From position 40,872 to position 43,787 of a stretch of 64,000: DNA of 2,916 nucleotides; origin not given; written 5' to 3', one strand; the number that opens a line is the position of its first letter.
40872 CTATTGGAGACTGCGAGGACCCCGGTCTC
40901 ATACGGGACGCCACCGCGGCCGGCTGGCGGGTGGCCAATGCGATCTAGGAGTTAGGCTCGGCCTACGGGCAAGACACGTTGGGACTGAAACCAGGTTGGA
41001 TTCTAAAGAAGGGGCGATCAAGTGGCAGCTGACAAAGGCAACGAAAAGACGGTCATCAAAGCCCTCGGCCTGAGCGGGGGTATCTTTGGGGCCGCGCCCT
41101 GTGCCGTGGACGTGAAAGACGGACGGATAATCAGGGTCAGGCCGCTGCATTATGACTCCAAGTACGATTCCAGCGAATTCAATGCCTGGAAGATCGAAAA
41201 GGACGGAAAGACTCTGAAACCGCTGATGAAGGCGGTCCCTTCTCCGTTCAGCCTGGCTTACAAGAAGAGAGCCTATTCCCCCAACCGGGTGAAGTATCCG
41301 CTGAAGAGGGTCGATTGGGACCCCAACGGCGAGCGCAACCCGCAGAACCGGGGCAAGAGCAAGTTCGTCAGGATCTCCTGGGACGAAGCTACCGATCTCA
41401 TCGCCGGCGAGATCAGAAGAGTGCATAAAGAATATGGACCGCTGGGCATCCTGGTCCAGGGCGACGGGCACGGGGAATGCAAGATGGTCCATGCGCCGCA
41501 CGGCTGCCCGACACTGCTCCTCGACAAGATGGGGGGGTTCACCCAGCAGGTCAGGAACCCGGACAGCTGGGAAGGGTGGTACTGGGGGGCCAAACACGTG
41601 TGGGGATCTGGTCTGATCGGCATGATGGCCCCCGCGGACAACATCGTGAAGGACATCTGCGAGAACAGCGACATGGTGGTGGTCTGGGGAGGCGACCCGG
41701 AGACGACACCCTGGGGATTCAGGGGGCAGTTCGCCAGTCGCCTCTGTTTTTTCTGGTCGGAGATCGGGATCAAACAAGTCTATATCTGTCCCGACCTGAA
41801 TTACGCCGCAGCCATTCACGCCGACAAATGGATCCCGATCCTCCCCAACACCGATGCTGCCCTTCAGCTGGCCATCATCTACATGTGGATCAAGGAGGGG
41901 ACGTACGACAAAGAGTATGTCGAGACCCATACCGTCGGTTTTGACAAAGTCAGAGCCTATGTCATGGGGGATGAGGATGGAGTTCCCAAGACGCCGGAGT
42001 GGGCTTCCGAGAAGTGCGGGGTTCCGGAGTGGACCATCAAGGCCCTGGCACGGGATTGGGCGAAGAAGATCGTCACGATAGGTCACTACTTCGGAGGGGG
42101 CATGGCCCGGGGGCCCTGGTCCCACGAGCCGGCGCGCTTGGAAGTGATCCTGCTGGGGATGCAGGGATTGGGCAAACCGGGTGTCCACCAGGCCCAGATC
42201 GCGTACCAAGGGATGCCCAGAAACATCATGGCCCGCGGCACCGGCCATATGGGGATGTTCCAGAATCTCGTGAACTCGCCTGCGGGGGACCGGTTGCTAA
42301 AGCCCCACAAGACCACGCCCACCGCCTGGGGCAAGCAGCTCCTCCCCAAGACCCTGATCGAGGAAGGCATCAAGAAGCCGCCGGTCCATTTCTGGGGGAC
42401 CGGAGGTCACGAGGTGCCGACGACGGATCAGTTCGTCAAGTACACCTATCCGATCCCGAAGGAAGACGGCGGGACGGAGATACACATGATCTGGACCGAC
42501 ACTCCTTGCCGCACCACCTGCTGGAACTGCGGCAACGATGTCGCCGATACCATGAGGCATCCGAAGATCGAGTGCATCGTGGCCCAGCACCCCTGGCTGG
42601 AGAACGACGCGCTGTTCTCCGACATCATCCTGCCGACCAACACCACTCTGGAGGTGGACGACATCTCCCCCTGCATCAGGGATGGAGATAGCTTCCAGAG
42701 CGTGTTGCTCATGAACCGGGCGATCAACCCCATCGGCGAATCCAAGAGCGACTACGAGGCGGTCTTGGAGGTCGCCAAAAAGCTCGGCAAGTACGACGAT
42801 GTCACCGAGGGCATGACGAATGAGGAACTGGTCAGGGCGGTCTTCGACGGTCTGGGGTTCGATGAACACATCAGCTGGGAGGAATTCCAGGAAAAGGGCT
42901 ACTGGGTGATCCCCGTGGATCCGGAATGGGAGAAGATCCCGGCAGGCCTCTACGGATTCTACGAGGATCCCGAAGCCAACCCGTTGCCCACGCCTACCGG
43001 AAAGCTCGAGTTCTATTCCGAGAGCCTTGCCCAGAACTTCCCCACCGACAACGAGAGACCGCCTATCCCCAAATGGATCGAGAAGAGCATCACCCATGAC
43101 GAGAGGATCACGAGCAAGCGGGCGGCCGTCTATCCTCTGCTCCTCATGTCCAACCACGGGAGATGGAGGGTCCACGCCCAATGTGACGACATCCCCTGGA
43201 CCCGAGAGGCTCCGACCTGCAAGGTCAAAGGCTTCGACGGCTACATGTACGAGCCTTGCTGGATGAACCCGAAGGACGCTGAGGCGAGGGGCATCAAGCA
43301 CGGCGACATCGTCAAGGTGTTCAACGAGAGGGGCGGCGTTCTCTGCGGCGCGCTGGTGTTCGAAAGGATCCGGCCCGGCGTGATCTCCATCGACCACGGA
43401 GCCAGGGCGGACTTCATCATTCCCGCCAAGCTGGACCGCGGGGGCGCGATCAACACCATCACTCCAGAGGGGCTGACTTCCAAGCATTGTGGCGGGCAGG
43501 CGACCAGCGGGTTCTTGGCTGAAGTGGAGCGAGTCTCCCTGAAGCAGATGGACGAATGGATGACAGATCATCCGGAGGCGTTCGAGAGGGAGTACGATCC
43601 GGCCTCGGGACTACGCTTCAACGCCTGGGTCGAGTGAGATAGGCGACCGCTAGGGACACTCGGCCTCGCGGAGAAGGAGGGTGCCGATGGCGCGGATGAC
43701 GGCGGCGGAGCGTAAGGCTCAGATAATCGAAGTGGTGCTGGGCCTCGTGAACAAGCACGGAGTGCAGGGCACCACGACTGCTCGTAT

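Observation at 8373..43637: Two clades of large subunit; clade A has lost part of the transhydroxylase substrate-binding residue set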

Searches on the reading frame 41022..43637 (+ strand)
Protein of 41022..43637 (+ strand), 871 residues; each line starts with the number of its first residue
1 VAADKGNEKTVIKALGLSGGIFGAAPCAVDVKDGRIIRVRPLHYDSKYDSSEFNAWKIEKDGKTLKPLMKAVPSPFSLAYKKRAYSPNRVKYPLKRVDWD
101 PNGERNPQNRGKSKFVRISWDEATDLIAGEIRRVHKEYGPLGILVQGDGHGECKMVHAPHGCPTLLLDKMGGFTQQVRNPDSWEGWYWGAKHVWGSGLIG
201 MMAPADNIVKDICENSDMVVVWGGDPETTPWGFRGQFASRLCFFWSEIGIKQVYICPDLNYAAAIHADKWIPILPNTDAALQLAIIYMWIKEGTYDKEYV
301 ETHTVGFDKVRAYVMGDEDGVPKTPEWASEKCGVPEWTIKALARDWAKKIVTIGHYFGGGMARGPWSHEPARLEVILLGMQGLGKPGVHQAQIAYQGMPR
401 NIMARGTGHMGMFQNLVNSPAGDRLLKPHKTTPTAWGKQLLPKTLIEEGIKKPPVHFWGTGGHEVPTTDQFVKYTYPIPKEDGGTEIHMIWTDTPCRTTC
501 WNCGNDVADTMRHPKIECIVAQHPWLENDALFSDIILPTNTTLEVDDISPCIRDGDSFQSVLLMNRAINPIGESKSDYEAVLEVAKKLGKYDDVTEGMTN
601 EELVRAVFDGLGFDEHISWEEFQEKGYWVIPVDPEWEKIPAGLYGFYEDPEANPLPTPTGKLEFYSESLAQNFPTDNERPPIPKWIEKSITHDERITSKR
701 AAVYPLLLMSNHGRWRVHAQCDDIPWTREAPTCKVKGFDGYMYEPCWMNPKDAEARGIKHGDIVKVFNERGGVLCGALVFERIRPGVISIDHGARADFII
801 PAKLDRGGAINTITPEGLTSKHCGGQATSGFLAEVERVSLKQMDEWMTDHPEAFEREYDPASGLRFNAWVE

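Call 2: search_protein_families(library=pfam, proteins=[window:41022-43637:+])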
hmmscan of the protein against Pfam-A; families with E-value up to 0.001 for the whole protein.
window:41022-43637:+ (871 aa): 3 families
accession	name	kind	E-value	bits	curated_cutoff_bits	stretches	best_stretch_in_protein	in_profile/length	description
PF00384.28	Molybdopterin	-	3.2e-25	89.4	24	1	89-586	1-352/353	Molybdopterin oxidoreductase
PF01568.27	Molydop_binding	-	2.6e-20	72.9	26.8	1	707-822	2-101/110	Molydopterin dinucleotide binding domain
PF21423.2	AhtL-like_1st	-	2.3e-09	37.1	27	1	27-81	3-53/55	Pyrogallol hydroxytransferase large subunit-like, domain 1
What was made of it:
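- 41022..43637 (+): A2: clade-A large subunit, 871 aa, with no adjacent beta subunit. All three Pfam domains match (call 2).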

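Call 6: find_encoding_contigs(protein=window:41022-43637:+, flank=10000, max_places=4)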
Protein window:41022-43637:+ (871 aa): no gene with exactly this product is on record in the collection.

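Call 12: find_homologous_proteins(query=window:41022-43634:+, max_evalue=1e-50)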
Query window:41022-43634:+ (871 aa): 6034 proteins with E <= 1e-50 among 8000 candidates; the best 120 are listed.
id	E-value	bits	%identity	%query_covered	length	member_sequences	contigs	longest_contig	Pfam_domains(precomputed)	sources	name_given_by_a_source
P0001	0.0e+0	1892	88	100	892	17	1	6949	PF21423.3,PF00384.28,PF01568.28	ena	-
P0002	0.0e+0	1839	86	100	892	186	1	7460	PF21423.3,PF00384.28,PF01568.28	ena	-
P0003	0.0e+0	1832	85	100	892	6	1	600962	PF21423.3,PF00384.28,PF01568.28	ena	-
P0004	0.0e+0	1826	85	99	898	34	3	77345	PF21423.3,PF00384.28,PF01568.28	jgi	jgi:molybdopterin guanine dinucleotide-containing S/N-oxide reductase-like protein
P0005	0.0e+0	1784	83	99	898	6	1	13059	PF21423.3,PF00384.28,PF01568.28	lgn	-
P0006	0.0e+0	1777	82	99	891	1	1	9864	PF21423.3,PF00384.28,PF01568.28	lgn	-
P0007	0.0e+0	1770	83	100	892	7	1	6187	PF21423.3,PF00384.28,PF01568.28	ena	-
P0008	0.0e+0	1756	81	99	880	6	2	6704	PF21423.3,PF00384.28,PF01568.28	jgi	jgi:molybdopterin guanine dinucleotide-containing S/N-oxide reductase-like protein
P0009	0.0e+0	1745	81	100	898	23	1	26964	PF21423.3,PF00384.28,PF01568.28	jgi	jgi:trimethylamine-N-oxide reductase (cytochrome c)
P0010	0.0e+0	1739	81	100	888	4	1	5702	PF21423.3,PF00384.28,PF01568.28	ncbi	-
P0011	0.0e+0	1733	80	100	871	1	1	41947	PF21423.3,PF00384.28,PF01568.28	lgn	-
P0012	0.0e+0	1732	80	100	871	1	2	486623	PF21423.3,PF00384.28,PF01568.28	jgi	-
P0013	0.0e+0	1731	81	99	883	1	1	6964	PF21423.3,PF00384.28,PF01568.28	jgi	-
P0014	0.0e+0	1717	79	100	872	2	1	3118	PF21423.3,PF00384.28,PF01568.28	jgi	-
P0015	0.0e+0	1712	79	100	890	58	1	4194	PF21423.3,PF00384.28,PF01568.28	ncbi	-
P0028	0.0e+0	1680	78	99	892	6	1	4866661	PF21423.3,PF00384.28,PF01568.28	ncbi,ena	-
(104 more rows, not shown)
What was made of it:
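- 41022..43637 (+): Homologs are 67-88% identical across phyla (call 12).
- Annotated as pyrogallol hydroxytransferase in some records (call 12).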

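Call 25: find_encoding_contigs(protein=P0028, flank=10000, max_places=3)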
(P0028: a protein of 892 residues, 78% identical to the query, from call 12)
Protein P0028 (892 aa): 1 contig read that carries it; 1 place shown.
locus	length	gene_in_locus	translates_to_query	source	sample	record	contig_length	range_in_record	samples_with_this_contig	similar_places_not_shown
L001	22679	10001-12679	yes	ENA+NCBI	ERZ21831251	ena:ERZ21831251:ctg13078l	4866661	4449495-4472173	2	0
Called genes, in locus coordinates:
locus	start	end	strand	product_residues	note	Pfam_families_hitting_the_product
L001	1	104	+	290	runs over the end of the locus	PF01728:FtsJ (weak), PF02475:TRM5-TYW2_MTfase (weak), PF13847:Methyltransf_31, PF08241:Methyltransf_11, PF08242:Methyltransf_12 (faint), PF13649:Methyltransf_25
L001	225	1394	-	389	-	PF01497:Peripla_BP_2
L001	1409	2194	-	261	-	PF13175:AAA_15 (faint), PF02463:SMC_N (faint), PF00005:ABC_tran, PF13304:AAA_21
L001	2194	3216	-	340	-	PF01032:FecCD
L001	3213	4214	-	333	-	PF08100:Dimerisation (weak), PF00891:Methyltransf_2, PF05175:MTS (weak), PF06325:PrmA (weak), PF10294:Methyltransf_16 (weak), PF13489:Methyltransf_23, PF13847:Methyltransf_31 (weak), PF08242:Methyltransf_12 (weak), +1 more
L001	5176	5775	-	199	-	PF00440:TetR_N, PF14246:TetR_C_7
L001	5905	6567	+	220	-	PF14329:DUF4386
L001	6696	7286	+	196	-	PF00440:TetR_N (weak)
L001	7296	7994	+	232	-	PF02525:Flavodoxin_2, PF03358:FMN_red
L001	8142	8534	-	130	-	PF01243:PNPOx_N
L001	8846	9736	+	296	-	PF04286:DUF445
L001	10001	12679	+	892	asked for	PF21423:AhtL-like_1st, PF00384:Molybdopterin, PF01568:Molydop_binding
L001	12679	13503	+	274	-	PF13247:Fer4_11, PF12838:Fer4_7 (weak), PF13187:Fer4_9 (weak), PF13237:Fer4_10 (weak), PF14697:Fer4_21 (weak), PF00037:Fer4, PF12797:Fer4_2 (weak), PF12837:Fer4_6, +3 more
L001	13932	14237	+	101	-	PF10087:DUF2325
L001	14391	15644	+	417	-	PF12837:Fer4_6 (weak), PF02906:Fe_hyd_lg_C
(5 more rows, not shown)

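Call 28: search_protein_representatives(protein=window:41022-43634:+)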
Query: 871 residues. Proteins with E-value up to 0.001 (for the whole library): 6671; up to 1e-10: 2985; up to 1e-30: 750. The best 150 are listed.
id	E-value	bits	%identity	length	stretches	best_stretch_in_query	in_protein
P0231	7.6e-286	967.3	54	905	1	7-870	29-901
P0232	4.1e-277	938.4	58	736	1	3-717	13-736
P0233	5.2e-264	895.0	50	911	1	4-870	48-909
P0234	5.5e-249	845.3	48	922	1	17-870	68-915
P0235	8.1e-239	811.6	49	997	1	13-871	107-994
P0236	4.3e-238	809.2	49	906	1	10-870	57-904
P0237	6.0e-228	775.7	45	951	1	8-871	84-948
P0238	1.9e-227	774.0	46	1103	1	23-856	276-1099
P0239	4.0e-227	773.0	47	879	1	26-870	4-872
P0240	6.8e-224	762.2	77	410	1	158-551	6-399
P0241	1.7e-222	757.6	65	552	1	69-594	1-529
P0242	9.4e-220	748.6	45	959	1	20-871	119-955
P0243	2.3e-214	730.7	47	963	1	27-871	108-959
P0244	8.8e-201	685.8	45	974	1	14-863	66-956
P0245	1.6e-197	675.0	43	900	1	22-838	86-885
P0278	3.8e-125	435.5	37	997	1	25-837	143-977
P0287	4.1e-116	405.6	36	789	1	65-837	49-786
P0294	2.1e-111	390.0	37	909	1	65-837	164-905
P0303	1.3e-98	347.6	38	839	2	74-388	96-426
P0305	7.1e-97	341.9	35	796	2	60-402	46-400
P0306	8.2e-96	338.4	35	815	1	74-837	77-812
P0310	4.5e-93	329.3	37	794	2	74-391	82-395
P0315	1.2e-86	308.0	36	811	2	509-839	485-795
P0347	1.2e-75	271.7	39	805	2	510-815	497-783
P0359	1.1e-70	255.1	34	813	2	509-839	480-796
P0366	1.8e-69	251.2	37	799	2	516-823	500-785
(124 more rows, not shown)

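Call 31: search_protein_families(library=ncbifam, proteins=[window:41022-43637:+], max_evalue=1e-10)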
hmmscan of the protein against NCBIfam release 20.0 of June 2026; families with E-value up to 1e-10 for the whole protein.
window:41022-43637:+ (871 aa): 15 families
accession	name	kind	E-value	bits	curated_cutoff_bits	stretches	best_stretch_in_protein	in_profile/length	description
TIGR00509.1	bisC_fam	subfamily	1.4e-103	347.6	1017.55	2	514-840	438-756/772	molybdopterin guanine dinucleotide-containing S/N-oxide reductase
TIGR02166.1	dmsA_ynfE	subfamily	2.2e-96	323.7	777.7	2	513-818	483-775/794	DMSO/selenate family reductase complex A subunit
NF011682.0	PRK15102.1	equivalog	5.5e-83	279.4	909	2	514-837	496-809/829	trimethylamine-N-oxide reductase TorA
TIGR02164.1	torA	equivalog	4e-79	266.7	1465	2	514-822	492-790/824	trimethylamine-N-oxide reductase TorA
NF011566.1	PRK14990.1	exception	9.7e-65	219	1600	2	487-836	475-812/814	dimethylsulfoxide reductase subunit A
NF041884.1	selenate_YnfF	exception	3.5e-60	203.8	1650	2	513-816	483-777/798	selenate/tellurate reductase subunit YnfF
NF041885.1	selenate_YnfE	exception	1.3e-58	198.6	1675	2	513-817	490-785/805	selenate/tellurate reductase subunit YnfE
TIGR03479.1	DMSO_red_II_alp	subfamily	3.8e-45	154.3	984.75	2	79-304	110-307/913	molybdopterin-dependent oxidoreductase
NF012032.0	PRK15488.1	equivalog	4.3e-34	117.6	694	1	246-351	224-326/759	thiosulfate reductase PhsA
TIGR01591.1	Fdh-alpha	equivalog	6.4e-30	103.8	666.25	0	247-353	182-281/672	formate dehydrogenase subunit alpha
NF042978.1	EthbenzDh_ebdA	equivalog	2.3e-20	72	2000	0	79-304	132-329/977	ethylbenzene dehydrogenase subunit alpha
NF041783.2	mnquin_red_QrcB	equivalog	1.3e-18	66.6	440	1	66-348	84-325/695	menaquinone reductase molybdopterin-binding-like subunit QrcB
TIGR01580.1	narG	equivalog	2.1e-18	65.4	1084.15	0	505-590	754-835/1235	nitrate reductase subunit alpha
NF041714.1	arsenate_red_ArrA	equivalog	1.6e-17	63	1600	0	697-793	703-797/848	arsenate respiratory reductase molybdopterin-containing subunit ArrA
NF047855.1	AssmNtatRedNasC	equivalog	3.2e-14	52.1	1100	0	264-349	223-302/708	assimilatory nitrate reductase catalytic subunit NasC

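Call 33: find_related_loci(query=A2, collection=genome_contigs, flank=10000)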
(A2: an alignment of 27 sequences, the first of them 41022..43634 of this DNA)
Query A2 (871 aa) in genome_contigs; peptide patterns used: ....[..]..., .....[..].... (x = any residue, [..] = any of these).
595 stretches matched a pattern (row limit reached: there are more); 590 encode a relative of the query (tblastn E <= 1e-3); the best 80 are kept; 78 distinct loci.
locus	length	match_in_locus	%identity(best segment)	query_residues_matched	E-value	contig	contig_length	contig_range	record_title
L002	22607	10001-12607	79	3-871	0e+0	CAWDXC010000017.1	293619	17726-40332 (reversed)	MAG: uncultured Actinomycetes bacterium isolate MFD05942.bin.1.358 genome assembly, contig: contig_43316, whole genome s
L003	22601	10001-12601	80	5-871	0e+0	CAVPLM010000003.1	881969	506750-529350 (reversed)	MAG: uncultured Actinomycetes bacterium isolate MFD00032.bin.2.39 genome assembly, contig: contig_20456, whole genome sh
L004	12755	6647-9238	79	8-870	0e+0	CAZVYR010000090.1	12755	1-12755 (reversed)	MAG TPA_asm: uncultured Leptospirales bacterium isolate binchicken_co129_857 genome assembly, contig: NODE_15225_length_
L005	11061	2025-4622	79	6-871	0e+0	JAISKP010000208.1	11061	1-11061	MAG: Eubacteriales Family XIII. Incertae Sedis bacterium isolate Hs463_bin55 k119_1798512, whole genome shotgun sequence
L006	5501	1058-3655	78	7-871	0e+0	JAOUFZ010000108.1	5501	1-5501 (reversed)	MAG: Dehalococcoidia bacterium isolate 4_1_July_SF_Bin57 4_1_July_SF_Bin57_scaffold_8759_c1, whole genome shotgun sequen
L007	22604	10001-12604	78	4-871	0e+0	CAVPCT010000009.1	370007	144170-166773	MAG: uncultured Thermoleophilia bacterium isolate MFD00032.bin.2.59 genome assembly, contig: contig_7514, whole genome s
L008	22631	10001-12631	76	1-871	0e+0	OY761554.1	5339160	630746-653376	MAG: uncultured Desulfospira sp. isolate 5198f45b-3c99-4a6a-ad95-b1a64aaf42d9 genome assembly, chromosome: 1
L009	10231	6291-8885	76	8-871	0e+0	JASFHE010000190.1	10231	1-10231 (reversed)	MAG: Desulfobacteraceae bacterium isolate D0608M12metaG_Bin_560 D0608M12metaG_FD_scaffold_472_c1, whole genome shotgun s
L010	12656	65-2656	76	8-871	0e+0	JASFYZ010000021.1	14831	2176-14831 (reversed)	MAG: Desulfobacterium sp. isolate MAY_MAG_00012 ALL_000000003883, whole genome shotgun sequence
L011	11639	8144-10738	76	8-871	0e+0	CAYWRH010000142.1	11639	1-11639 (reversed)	MAG TPA_asm: uncultured Desulfatiglans sp. isolate SRP167436_co1_198 genome assembly, contig: NODE_9229_length_11639_cov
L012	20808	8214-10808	76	6-870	0e+0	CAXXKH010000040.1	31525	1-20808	MAG: Desulfobacterales bacterium isolate 9e8c302b-4ccc-47c5-97cd-91c71c085a60 genome assembly, contig: contig_40, whole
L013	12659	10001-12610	76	2-870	0e+0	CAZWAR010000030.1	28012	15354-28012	MAG TPA_asm: uncultured Gaiellales bacterium isolate binchicken_co129_799 genome assembly, contig: NODE_4491_length_2801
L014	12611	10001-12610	75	1-868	0e+0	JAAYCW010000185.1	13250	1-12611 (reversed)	MAG: Actinomycetota bacterium isolate AS06rmzACSIP_50 473931_AS06, whole genome shotgun sequence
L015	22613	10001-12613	74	3-870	0e+0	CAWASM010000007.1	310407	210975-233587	MAG: uncultured Actinomycetes bacterium isolate MFD02416.bin.2.126 genome assembly, contig: contig_8340, whole genome sh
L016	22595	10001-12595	77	6-870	0e+0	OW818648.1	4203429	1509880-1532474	metagenome genome assembly, chromosome: 1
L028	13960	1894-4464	68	8-871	0e+0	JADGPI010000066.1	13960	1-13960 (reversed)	MAG: Thermoleophilia bacterium isolate Chersky_299 k127_3079676, whole genome shotgun sequence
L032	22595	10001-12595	67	8-871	0e+0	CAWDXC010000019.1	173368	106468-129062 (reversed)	MAG: uncultured Actinomycetes bacterium isolate MFD05942.bin.1.358 genome assembly, contig: contig_86155, whole genome s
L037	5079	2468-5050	67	8-871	0e+0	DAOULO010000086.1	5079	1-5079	MAG TPA_asm: Dehalococcoidales bacterium isolate W31_45 k127_633243, whole genome shotgun sequence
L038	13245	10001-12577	66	8-871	0e+0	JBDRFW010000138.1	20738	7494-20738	MAG: Chloroflexota bacterium isolate MEGAHIT-group-1.392 k141_4839293, whole genome shotgun sequence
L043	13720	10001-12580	67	8-871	0e+0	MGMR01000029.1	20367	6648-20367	MAG: Chloroflexi bacterium RBG_13_51_18 RBG_13_scaffold_1726, whole genome shotgun sequence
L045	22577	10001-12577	65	8-871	0e+0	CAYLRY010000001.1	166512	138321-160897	MAG TPA_asm: uncultured Dehalococcoidales bacterium isolate binchicken_co43_148 genome assembly, contig: NODE_39_length_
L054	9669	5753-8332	65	8-871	0e+0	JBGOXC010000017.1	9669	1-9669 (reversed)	MAG: Dehalococcoidia bacterium isolate OBJ_0618_130150_76 k141_1381052_length_9669_cov_25.9962, whole genome shotgun seq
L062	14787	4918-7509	64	1-870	0e+0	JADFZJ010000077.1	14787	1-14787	MAG: Desulfamplus sp. isolate nHGRbin17 nHGR_bin17_NODE_77_length_14787_cov_4.742701, whole genome shotgun sequence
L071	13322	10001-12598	63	1-871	0e+0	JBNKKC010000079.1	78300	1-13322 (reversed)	MAG: Desulfobacteraceae bacterium isolate H1H2.bin.5.orig k141_962973, whole genome shotgun sequence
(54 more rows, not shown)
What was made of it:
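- Identities to A2 were 62-80% (call 33). Cross-phylum conservation of 62-80% suggests a common, simple substrate (call 33).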
